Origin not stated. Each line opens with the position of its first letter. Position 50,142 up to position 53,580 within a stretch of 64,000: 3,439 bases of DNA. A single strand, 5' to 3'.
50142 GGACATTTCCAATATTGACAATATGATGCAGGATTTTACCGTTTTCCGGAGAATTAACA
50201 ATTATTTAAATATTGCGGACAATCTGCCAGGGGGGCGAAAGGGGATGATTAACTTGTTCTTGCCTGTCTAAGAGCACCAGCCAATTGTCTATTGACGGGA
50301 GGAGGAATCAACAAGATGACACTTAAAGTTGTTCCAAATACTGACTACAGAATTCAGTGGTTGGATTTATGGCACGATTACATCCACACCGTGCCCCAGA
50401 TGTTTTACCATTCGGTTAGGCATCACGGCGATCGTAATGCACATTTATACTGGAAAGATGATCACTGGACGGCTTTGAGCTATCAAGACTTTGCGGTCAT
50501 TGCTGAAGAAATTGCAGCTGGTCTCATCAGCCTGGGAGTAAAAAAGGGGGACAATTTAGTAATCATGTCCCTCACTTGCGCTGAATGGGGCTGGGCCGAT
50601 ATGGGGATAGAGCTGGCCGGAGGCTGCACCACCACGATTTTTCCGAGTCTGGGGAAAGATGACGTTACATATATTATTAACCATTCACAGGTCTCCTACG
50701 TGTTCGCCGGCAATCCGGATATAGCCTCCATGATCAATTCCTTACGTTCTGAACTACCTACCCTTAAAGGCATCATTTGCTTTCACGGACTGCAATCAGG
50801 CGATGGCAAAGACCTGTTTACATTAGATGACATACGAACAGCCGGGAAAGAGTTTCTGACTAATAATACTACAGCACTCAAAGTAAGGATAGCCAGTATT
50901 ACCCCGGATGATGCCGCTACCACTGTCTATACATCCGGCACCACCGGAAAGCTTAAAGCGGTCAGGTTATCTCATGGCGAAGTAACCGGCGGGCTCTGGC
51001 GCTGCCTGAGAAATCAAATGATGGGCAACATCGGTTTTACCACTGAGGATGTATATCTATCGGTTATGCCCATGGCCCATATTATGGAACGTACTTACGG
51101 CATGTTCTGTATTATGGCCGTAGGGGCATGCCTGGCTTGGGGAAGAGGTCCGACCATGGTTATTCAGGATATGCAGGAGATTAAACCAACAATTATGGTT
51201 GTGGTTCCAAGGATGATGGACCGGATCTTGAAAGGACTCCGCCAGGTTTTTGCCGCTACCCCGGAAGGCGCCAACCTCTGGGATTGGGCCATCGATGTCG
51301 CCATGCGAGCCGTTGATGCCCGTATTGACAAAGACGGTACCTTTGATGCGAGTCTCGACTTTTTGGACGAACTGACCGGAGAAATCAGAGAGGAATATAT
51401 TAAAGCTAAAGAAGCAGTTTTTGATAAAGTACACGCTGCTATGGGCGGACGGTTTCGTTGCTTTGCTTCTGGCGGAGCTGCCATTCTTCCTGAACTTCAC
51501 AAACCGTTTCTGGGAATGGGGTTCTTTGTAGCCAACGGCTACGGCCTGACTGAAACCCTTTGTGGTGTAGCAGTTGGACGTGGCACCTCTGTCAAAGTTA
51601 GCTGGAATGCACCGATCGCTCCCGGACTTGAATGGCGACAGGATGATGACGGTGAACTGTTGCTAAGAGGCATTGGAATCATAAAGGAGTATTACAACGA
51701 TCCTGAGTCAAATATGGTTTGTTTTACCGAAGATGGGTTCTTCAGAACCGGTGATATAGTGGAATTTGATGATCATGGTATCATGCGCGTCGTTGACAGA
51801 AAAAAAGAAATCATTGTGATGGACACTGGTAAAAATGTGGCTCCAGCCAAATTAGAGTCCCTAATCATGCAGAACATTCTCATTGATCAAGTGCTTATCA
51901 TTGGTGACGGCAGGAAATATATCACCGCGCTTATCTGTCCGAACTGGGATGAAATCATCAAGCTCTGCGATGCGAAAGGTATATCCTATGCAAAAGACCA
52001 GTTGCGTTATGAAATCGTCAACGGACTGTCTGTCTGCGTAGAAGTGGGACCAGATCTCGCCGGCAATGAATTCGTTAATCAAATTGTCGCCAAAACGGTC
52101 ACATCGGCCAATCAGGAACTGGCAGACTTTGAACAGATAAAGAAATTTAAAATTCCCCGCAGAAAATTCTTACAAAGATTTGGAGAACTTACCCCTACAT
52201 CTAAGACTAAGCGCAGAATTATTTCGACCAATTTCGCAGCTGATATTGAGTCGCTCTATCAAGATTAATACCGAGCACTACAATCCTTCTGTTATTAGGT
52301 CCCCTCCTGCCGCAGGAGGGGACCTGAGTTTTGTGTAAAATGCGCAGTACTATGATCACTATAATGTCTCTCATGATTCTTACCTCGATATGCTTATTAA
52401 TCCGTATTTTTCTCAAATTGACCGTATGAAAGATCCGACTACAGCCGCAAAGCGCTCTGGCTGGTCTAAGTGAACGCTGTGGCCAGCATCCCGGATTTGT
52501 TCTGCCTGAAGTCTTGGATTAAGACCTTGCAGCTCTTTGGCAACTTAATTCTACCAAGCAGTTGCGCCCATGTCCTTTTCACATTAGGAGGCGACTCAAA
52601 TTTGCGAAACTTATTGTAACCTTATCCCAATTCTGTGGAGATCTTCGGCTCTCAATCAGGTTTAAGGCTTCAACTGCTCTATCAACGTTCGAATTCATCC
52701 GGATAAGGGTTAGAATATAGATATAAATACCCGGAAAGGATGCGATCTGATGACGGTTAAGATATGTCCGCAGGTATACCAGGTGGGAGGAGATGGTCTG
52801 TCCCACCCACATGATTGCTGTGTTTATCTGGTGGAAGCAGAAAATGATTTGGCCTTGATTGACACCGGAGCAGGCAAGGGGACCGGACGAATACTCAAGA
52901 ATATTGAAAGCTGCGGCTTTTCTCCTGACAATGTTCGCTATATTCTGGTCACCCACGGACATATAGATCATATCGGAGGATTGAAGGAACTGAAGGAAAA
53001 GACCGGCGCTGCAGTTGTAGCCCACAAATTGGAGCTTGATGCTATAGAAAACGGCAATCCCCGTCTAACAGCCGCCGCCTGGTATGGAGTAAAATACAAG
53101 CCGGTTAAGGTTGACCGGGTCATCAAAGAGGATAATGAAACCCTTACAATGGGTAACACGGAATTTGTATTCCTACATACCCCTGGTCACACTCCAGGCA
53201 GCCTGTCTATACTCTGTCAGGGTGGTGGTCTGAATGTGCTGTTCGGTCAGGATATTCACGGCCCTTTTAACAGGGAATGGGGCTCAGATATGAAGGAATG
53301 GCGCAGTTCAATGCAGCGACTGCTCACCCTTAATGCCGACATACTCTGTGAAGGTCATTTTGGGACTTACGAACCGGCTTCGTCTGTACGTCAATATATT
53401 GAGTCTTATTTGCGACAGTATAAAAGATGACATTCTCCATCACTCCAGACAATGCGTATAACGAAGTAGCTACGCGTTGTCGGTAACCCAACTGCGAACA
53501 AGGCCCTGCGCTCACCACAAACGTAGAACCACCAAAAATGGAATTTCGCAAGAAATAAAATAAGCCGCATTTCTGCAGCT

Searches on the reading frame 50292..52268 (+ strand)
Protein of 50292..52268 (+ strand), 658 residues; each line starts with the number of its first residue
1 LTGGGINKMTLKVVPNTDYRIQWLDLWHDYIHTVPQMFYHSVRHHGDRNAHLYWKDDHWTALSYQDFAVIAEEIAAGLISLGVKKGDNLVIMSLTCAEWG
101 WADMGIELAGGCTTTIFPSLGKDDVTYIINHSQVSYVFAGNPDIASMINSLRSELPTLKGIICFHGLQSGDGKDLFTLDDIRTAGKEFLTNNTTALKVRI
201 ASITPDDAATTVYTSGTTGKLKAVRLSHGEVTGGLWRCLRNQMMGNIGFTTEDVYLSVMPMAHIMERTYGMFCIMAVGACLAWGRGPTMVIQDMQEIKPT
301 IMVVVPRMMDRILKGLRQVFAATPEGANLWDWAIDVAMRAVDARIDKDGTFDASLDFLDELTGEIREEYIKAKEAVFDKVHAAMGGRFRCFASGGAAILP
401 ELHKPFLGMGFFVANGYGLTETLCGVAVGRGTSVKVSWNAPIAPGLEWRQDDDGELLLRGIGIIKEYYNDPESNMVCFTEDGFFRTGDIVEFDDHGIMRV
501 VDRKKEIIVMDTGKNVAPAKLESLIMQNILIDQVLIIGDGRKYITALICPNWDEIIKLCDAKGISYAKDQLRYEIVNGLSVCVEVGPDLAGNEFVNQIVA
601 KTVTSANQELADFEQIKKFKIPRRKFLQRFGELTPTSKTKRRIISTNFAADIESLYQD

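Call 94: search_protein_families(library=pfam, proteins=[window:50292-52268:+], max_evalue=0.00001)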
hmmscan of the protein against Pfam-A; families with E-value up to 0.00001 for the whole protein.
window:50292-52268:+ (658 aa): 2 families
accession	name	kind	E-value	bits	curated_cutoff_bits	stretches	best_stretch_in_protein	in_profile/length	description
PF00501.34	AMP-binding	-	4.8e-60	203.8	29.9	1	39-468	2-384/384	AMP-binding enzyme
PF23562.2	AMP-binding_C_3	-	4.5e-13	50.1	20.8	1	506-553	2-50/124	AMP-binding enzyme C-terminal domain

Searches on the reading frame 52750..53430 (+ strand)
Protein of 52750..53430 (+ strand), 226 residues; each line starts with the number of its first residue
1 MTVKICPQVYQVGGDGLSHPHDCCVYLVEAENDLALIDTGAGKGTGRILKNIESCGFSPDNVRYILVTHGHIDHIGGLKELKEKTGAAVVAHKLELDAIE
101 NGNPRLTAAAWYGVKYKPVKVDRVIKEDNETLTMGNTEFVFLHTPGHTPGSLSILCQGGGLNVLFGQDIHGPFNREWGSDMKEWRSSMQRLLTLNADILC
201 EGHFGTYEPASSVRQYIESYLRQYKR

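Call 94: search_protein_families(library=pfam, proteins=[window:52750-53430:+], max_evalue=0.00001)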
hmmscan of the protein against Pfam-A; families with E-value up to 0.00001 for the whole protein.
window:52750-53430:+ (226 aa): 3 families
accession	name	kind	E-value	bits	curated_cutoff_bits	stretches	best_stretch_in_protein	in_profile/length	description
PF00753.33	Lactamase_B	-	1e-28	101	22.7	1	25-203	8-196/196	Metallo-beta-lactamase superfamily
PF12706.13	Lactamase_B_2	-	1.7e-07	31.5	27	1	36-135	4-99/200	Beta-lactamase superfamily domain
PF19583.5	ODP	-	7.2e-07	29.7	27.2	1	22-178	2-147/194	ODP family beta lactamase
